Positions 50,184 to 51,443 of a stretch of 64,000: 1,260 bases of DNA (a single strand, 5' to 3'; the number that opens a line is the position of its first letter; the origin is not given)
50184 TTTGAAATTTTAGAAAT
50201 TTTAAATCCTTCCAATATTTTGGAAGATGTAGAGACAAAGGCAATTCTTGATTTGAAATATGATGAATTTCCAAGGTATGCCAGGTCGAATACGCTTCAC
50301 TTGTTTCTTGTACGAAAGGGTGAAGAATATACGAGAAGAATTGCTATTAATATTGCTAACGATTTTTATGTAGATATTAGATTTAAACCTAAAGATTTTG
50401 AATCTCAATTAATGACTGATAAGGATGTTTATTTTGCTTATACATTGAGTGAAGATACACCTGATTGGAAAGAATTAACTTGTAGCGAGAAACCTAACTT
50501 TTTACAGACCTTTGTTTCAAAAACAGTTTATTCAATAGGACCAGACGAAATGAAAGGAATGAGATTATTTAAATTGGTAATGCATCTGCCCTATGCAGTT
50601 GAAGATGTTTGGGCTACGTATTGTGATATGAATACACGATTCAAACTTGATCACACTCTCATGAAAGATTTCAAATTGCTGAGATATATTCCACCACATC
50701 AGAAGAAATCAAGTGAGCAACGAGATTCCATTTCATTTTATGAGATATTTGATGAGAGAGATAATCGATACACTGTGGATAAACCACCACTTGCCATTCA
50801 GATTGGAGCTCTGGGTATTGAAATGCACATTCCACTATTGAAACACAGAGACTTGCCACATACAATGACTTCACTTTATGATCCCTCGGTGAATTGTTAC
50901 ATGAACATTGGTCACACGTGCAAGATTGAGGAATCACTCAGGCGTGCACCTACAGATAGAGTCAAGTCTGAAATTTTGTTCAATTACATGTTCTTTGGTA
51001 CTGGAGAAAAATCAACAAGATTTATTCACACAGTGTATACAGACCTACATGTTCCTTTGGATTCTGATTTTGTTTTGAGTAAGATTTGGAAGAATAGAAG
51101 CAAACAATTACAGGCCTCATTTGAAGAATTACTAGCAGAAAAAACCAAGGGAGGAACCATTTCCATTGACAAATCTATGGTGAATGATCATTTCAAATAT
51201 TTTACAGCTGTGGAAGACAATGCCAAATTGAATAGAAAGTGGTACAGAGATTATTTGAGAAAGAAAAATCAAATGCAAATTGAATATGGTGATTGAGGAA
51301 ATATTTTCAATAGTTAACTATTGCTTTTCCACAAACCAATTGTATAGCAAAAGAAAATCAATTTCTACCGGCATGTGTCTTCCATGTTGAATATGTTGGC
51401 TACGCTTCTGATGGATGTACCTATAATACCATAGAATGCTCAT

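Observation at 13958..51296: Concentration of G-protein and cyclic-nucleotide signalling genes, including a three-member RGS-START family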

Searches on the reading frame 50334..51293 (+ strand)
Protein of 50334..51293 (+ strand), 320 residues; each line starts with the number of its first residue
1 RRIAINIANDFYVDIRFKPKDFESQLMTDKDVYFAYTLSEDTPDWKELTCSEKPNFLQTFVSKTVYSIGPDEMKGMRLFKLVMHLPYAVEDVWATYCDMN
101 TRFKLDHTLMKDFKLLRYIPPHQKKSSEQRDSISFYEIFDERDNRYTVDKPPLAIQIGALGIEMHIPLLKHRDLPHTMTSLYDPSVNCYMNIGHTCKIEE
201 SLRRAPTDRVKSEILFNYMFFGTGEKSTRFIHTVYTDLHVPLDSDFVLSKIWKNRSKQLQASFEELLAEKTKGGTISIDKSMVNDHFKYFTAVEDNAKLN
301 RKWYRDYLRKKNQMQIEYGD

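Call 12: search_protein_families(library=pfam, max_evalue=10, proteins=[window:50334-51293:+])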
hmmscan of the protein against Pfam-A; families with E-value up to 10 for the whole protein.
seq(320 aa): 1 family
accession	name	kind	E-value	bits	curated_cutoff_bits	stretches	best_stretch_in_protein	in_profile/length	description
PF08439.15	Peptidase_M3_N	-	0.075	13.7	25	1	245-273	24-52/70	Oligopeptidase F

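Call 17: search_solved_structures(query=A2, max_evalue=10, show_alignments=2)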
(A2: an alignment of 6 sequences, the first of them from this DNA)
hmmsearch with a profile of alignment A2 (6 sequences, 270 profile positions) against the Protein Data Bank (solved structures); distinct sequences matched with E-value up to 10: 0.

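Call 24: search_protein_representatives(alignment_id=A2)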
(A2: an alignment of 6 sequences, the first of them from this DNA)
Query: 6 sequences, 270 profile positions. Proteins with E-value up to 0.001 (for the whole library): 447; up to 1e-10: 199; up to 1e-30: 47. The best 150 are listed.
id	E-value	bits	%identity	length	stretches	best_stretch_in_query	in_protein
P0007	1.1e-101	356.3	-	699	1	1-270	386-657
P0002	2.1e-101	355.4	-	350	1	2-268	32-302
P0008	2.3e-91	322.5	-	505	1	1-269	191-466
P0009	5.2e-76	272.1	-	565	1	1-269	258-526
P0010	7.5e-73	261.8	-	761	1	1-270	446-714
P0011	2.1e-70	253.7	-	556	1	1-269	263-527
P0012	2.0e-69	250.5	-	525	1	1-264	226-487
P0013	2.7e-66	240.3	-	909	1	2-266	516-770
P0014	2.8e-66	240.2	-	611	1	2-263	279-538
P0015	2.8e-65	236.9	-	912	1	2-266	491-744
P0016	6.5e-61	222.6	-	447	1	2-264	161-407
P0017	6.9e-61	222.5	-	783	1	1-265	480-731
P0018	2.1e-59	217.7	-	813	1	1-269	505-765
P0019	1.3e-54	201.9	-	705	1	1-267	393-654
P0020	3.0e-54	200.8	-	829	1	8-266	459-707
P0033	7.6e-42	160.1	-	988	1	2-266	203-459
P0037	1.6e-39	152.5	-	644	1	5-265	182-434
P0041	3.3e-36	141.6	-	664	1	1-267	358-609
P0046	2.0e-33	132.5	-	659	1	3-267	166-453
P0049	1.4e-31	126.4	-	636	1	18-269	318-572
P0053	3.7e-30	121.8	-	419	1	11-269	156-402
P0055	5.2e-30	121.3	-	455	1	11-266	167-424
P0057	4.7e-29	118.2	-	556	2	162-263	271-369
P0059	4.6e-28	114.9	-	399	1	10-265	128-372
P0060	7.1e-28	114.3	-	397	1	10-266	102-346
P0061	1.8e-27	113.0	-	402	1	12-262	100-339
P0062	2.3e-27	112.6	-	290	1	15-267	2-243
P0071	1.2e-24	103.7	-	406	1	8-262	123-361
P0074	2.9e-24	102.4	-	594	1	11-267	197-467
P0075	4.3e-24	101.9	-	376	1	5-91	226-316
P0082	5.1e-21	91.8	-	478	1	19-267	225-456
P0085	2.5e-20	89.5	-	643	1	16-265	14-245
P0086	2.5e-20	89.5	-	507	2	153-263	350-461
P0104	1.7e-18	83.5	-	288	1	22-239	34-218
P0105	2.0e-18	83.3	-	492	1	20-266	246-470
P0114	1.4e-17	80.6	-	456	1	19-267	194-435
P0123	1.8e-16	76.9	-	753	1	15-261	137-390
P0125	2.8e-16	76.3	-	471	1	38-266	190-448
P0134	2.6e-15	73.1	-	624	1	39-268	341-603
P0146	2.2e-14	70.1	-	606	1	24-265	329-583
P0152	3.2e-14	69.5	-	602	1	15-267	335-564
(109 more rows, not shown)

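Call 34: list_cluster_members(proteins=[P0037, P0046, P0086, P0057, P0060, P0059, P0071, P0008, P0010, P0016])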
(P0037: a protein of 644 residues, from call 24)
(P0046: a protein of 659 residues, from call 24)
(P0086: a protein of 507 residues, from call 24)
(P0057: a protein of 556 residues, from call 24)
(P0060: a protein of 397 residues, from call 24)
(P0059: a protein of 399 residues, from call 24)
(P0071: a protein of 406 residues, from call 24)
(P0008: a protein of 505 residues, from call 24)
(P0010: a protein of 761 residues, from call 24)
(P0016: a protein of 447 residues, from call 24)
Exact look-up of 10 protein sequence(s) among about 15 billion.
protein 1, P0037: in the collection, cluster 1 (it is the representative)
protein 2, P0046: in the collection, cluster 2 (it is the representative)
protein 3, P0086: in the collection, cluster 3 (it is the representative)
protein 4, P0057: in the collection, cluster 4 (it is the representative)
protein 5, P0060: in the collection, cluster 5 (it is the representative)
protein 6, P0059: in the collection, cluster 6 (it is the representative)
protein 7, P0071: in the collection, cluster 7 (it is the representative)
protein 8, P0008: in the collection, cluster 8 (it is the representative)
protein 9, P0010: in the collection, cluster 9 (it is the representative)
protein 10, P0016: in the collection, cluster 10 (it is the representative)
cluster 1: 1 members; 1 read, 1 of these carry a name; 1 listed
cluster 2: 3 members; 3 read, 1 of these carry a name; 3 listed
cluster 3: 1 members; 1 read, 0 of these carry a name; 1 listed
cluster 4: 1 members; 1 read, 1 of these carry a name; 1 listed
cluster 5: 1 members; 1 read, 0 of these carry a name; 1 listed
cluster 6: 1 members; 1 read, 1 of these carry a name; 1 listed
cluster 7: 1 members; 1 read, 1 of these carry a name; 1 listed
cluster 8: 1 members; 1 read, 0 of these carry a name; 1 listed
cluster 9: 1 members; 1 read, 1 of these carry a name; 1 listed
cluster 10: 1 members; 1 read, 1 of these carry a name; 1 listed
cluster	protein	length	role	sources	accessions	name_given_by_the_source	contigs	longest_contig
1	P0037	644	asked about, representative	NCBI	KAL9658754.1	hypothetical protein ABK040_005909 [Willaertia magna]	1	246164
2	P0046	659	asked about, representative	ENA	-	-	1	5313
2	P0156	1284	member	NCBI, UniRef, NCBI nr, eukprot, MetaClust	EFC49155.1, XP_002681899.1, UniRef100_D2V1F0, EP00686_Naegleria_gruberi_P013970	predicted protein [Naegleria gruberi] | Predicted protein n=1 Tax=Naegleria gruberi TaxID=5762 RepID=D2V1F0_NAEGR | uncharacterized protein NAEGRDRAFT_45871 [Naegleria gruberi]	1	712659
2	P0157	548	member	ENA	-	-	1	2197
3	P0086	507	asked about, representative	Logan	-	-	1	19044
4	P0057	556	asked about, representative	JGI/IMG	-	hypothetical protein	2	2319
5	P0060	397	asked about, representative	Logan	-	-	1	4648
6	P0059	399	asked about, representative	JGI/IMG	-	hypothetical protein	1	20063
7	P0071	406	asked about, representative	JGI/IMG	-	hypothetical protein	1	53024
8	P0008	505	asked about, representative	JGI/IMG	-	-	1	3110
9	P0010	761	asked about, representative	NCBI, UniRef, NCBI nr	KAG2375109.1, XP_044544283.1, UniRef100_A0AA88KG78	hypothetical protein C9374_010113 [Naegleria lovaniensis] | RGS domain-containing protein n=1 Tax=Naegleria lovaniensis TaxID=51637 ... | uncharacterized protein C9374_010113 [Naegleria lovaniensis]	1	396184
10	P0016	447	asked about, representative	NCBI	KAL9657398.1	hypothetical protein ABK040_014386 [Willaertia magna]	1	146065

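Call 39: find_encoding_contigs(protein=P0075, flank=6000, max_places=4)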
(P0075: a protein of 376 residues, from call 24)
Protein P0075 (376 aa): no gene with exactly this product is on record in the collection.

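Call 44: search_protein_families(library=pfam, max_evalue=0.1, proteins=[P0013, P0060, P0059, P0071, P0061, P0037, P0156, P0086, P0057, P0104])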
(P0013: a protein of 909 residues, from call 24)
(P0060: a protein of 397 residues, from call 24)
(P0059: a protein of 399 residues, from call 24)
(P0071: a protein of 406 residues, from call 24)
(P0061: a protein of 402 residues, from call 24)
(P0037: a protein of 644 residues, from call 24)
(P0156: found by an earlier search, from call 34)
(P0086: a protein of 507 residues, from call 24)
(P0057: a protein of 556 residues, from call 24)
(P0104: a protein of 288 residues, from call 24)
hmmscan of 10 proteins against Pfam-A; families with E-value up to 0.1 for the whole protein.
P0013 (909 aa): 2 families
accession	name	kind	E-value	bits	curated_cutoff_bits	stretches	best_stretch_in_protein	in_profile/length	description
PF00615.24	RGS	-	5.6e-07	30.4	23.9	1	422-502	48-115/117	Regulator of G protein signaling domain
PF15508.11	NAAA-beta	-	0.026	15.4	27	0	406-434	14-42/63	beta subunit of N-acylethanolamine-hydrolyzing acid amidase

P0060 (397 aa): 1 family
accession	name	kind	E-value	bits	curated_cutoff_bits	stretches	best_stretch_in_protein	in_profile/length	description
PF00615.24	RGS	-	8.7e-05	23.3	23.9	1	2-76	50-110/117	Regulator of G protein signaling domain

P0059 (399 aa): 2 families
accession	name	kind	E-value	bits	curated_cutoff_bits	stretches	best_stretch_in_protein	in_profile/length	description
PF00615.24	RGS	-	4.2e-08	34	23.9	1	1-110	19-116/117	Regulator of G protein signaling domain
PF12583.14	TPPII_C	-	0.032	15.2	27.7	0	6-41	22-56/69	Tripeptidyl peptidase II, C-terminal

P0071 (406 aa): 1 family
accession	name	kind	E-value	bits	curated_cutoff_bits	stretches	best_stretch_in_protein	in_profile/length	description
PF00615.24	RGS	-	2.9e-11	44.2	23.9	1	4-101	17-112/117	Regulator of G protein signaling domain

P0061 (402 aa): 1 family
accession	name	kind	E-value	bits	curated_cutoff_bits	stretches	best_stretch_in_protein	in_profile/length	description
PF11274.14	DUF3074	-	0.0033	17.8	27.5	1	187-273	28-114/185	Protein of unknown function (DUF3074)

P0037 (644 aa): 3 families
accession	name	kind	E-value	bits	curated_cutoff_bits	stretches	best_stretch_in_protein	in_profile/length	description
PF04940.18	BLUF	-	4.4e-22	78.4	25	1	493-587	1-91/92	Sensors of blue-light using FAD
PF00615.24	RGS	-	8e-18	65.4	23.9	1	27-149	2-117/117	Regulator of G protein signaling domain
PF11274.14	DUF3074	-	0.0044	17.4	27.5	1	297-378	36-123/185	Protein of unknown function (DUF3074)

P0156 (1284 aa): 3 families
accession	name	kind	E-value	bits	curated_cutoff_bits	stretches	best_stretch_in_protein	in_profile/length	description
PF04940.18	BLUF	-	5.9e-24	84.4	25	1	1131-1226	1-92/92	Sensors of blue-light using FAD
PF02214.28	BTB_2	-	6.1e-22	78.2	21.4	2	123-220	1-89/94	BTB/POZ domain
PF04048.20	Sec8_N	-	0.0049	17.2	26.8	0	244-292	71-119/142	Exocyst complex component Sec8 N-terminal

P0086 (507 aa): 2 families
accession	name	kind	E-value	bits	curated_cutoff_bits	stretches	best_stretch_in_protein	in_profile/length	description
PF00069.31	Pkinase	-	1.1e-20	74.6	31.7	1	5-102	156-263/263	Protein kinase domain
PF07714.23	PK_Tyr_Ser-Thr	-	4.5e-11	43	23.1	1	11-98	169-256/258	Protein tyrosine and serine/threonine kinase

P0057 (556 aa): 4 families
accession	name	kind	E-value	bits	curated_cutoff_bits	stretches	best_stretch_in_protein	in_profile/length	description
PF04940.18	BLUF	-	9.3e-27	93.4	25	1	418-512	1-92/92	Sensors of blue-light using FAD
PF00615.24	RGS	-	1e-10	42.5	23.9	1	10-124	2-116/117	Regulator of G protein signaling domain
PF01852.25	START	-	2.3e-10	40.6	22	1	166-369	9-204/207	START domain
PF24787.1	TEX47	-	0.0011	19.1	25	1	418-524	2-116/192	Testis-expressed protein 47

P0104 (288 aa): 1 family
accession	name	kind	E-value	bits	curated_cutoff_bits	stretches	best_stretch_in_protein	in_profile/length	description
PF01852.25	START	-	8.9e-07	28.9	22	1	45-200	10-161/207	START domain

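Call 51: list_cluster_members(proteins=[P0013, P0015, P0020, P0055, P0053, P0061, P0062, P0074, P0104, P0082])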
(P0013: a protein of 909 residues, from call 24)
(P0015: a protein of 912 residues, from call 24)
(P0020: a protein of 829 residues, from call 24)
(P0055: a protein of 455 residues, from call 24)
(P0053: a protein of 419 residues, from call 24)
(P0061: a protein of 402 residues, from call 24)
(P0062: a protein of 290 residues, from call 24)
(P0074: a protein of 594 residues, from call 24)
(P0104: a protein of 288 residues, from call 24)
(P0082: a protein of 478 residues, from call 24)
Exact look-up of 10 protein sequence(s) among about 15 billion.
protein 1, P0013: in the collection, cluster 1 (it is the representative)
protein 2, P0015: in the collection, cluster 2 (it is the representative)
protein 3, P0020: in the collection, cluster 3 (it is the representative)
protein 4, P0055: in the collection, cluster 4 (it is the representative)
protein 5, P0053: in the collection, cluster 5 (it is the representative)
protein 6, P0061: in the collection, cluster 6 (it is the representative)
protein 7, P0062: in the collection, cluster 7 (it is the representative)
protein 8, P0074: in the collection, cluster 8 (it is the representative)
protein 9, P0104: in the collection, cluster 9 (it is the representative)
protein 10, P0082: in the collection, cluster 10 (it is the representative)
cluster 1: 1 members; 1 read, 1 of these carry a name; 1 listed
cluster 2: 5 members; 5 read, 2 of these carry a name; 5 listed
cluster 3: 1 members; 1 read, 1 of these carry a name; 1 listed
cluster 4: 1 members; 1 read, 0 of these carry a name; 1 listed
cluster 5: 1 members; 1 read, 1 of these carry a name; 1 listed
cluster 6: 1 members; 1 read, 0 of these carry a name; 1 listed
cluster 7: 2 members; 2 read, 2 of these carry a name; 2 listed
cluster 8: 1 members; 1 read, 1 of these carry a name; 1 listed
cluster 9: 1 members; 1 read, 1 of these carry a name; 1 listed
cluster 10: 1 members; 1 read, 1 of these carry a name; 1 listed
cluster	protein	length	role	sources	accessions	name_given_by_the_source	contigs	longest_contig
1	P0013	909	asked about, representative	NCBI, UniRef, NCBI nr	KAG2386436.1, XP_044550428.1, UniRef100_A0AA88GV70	hypothetical protein C9374_002180 [Naegleria lovaniensis] | RGS domain-containing protein n=1 Tax=Naegleria lovaniensis TaxID=51637 ... | uncharacterized protein C9374_002180 [Naegleria lovaniensis]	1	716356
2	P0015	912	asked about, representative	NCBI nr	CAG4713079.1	unnamed protein product [Naegleria fowleri]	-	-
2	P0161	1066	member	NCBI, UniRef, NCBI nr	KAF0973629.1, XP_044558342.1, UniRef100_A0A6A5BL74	hypothetical protein FDP41_008333 [Naegleria fowleri] | RGS domain-containing protein n=1 Tax=Naegleria fowleri TaxID=5763 RepID=A0A6A5BL74_NAEFO | uncharacterized protein FDP41_008333 [Naegleria fowleri]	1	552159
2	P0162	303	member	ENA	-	-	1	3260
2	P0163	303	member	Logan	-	-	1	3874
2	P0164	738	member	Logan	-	-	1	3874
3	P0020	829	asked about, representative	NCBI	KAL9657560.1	hypothetical protein ABK040_000987 [Willaertia magna]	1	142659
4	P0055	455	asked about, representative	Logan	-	-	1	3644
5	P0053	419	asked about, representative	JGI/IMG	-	hypothetical protein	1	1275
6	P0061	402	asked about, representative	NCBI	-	-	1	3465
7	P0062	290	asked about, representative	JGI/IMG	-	hypothetical protein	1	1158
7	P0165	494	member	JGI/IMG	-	hypothetical protein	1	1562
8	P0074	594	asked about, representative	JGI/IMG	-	hypothetical protein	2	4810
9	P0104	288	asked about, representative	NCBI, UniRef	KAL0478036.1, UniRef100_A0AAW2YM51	hypothetical protein AKO1_013139 [Acrasis kona] | START domain-containing protein n=1 Tax=Acrasis kona TaxID=1008807 RepID=A0AAW2YM51_9EUKA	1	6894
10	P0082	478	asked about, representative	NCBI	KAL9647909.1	hypothetical protein ABK040_008180 [Willaertia magna]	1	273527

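Call 53: find_encoding_contigs(protein=P0013, flank=10000, max_places=2)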
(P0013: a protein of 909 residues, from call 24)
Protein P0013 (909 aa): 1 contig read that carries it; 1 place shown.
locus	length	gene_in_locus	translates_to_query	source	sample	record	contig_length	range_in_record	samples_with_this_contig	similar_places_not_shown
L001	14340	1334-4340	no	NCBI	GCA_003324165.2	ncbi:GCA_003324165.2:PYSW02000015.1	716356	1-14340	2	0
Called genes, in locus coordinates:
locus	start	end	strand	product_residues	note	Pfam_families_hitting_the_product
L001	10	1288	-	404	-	-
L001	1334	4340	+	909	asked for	PF00615:RGS (weak)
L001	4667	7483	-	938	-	-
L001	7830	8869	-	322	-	PF00149:Metallophos, PF12850:Metallophos_2 (faint)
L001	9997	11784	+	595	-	PF00615:RGS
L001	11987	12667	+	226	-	-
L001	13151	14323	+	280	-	PF00756:Esterase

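Call 63: list_cluster_members(proteins=[P0033, P0041, P0049, P0085, P0105, P0123, P0125, P0134, P0146, P0152])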
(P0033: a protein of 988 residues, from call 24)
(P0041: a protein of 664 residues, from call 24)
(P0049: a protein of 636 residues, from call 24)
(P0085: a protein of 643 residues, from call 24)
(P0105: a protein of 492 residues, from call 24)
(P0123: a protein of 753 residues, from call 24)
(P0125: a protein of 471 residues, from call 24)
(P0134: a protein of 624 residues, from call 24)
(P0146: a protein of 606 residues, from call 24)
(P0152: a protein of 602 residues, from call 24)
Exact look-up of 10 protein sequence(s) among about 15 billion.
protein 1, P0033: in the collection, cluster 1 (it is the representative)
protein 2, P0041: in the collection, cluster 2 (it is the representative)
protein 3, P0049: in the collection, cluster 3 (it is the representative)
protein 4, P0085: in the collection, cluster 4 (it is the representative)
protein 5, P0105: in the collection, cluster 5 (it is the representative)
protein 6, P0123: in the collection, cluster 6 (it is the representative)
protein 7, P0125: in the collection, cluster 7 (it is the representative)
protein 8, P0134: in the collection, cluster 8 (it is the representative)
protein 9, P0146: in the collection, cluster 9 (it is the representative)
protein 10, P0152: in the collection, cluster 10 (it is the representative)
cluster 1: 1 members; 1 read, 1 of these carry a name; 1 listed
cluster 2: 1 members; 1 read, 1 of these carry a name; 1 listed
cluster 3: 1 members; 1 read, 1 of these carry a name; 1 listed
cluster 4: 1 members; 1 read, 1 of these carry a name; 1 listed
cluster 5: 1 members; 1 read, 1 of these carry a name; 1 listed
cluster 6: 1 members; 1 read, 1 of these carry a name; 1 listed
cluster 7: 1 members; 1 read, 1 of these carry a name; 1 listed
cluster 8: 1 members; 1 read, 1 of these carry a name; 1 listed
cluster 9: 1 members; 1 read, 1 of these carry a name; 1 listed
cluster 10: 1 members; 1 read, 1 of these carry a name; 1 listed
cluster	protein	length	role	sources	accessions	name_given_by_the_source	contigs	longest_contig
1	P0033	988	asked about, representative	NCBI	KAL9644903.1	hypothetical protein ABK040_005383 [Willaertia magna]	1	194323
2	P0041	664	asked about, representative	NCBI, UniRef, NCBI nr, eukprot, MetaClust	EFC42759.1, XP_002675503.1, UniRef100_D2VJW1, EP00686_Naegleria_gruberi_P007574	predicted protein [Naegleria gruberi] | Predicted protein n=1 Tax=Naegleria gruberi TaxID=5762 RepID=D2VJW1_NAEGR | uncharacterized protein NAEGRDRAFT_69181 [Naegleria gruberi]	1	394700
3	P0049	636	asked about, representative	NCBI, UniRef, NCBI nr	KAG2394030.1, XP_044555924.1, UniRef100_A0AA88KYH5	hypothetical protein C9374_003794 [Naegleria lovaniensis] | Uncharacterized protein n=1 Tax=Naegleria lovaniensis TaxID=51637 RepID=A0AA88KYH5_NAELO | uncharacterized protein C9374_003794 [Naegleria lovaniensis]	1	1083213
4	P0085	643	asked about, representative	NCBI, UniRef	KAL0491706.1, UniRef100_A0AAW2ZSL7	RapGeF [Acrasis kona] | RapGeF n=1 Tax=Acrasis kona TaxID=1008807 RepID=A0AAW2ZSL7_9EUKA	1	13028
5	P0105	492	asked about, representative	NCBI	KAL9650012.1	hypothetical protein ABK040_003130 [Willaertia magna]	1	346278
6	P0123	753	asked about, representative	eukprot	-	gene6435-10443_t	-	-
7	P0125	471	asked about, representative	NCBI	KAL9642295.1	hypothetical protein ABK040_007294 [Willaertia magna]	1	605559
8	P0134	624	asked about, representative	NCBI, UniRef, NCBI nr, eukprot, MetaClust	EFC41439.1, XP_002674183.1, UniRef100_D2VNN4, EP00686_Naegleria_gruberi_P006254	predicted protein [Naegleria gruberi] | Predicted protein n=1 Tax=Naegleria gruberi TaxID=5762 RepID=D2VNN4_NAEGR | uncharacterized protein NAEGRDRAFT_51040 [Naegleria gruberi]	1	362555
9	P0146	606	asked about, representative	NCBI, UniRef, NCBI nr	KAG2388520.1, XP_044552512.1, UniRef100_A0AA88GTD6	hypothetical protein C9374_000684 [Naegleria lovaniensis] | RGS domain-containing protein n=1 Tax=Naegleria lovaniensis TaxID=51637 ... | uncharacterized protein C9374_000684 [Naegleria lovaniensis]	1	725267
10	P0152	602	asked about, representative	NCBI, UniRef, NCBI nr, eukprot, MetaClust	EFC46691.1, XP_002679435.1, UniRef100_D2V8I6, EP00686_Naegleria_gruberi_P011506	predicted protein [Naegleria gruberi] | Predicted protein n=1 Tax=Naegleria gruberi TaxID=5762 RepID=D2V8I6_NAEGR | uncharacterized protein NAEGRDRAFT_47530 [Naegleria gruberi]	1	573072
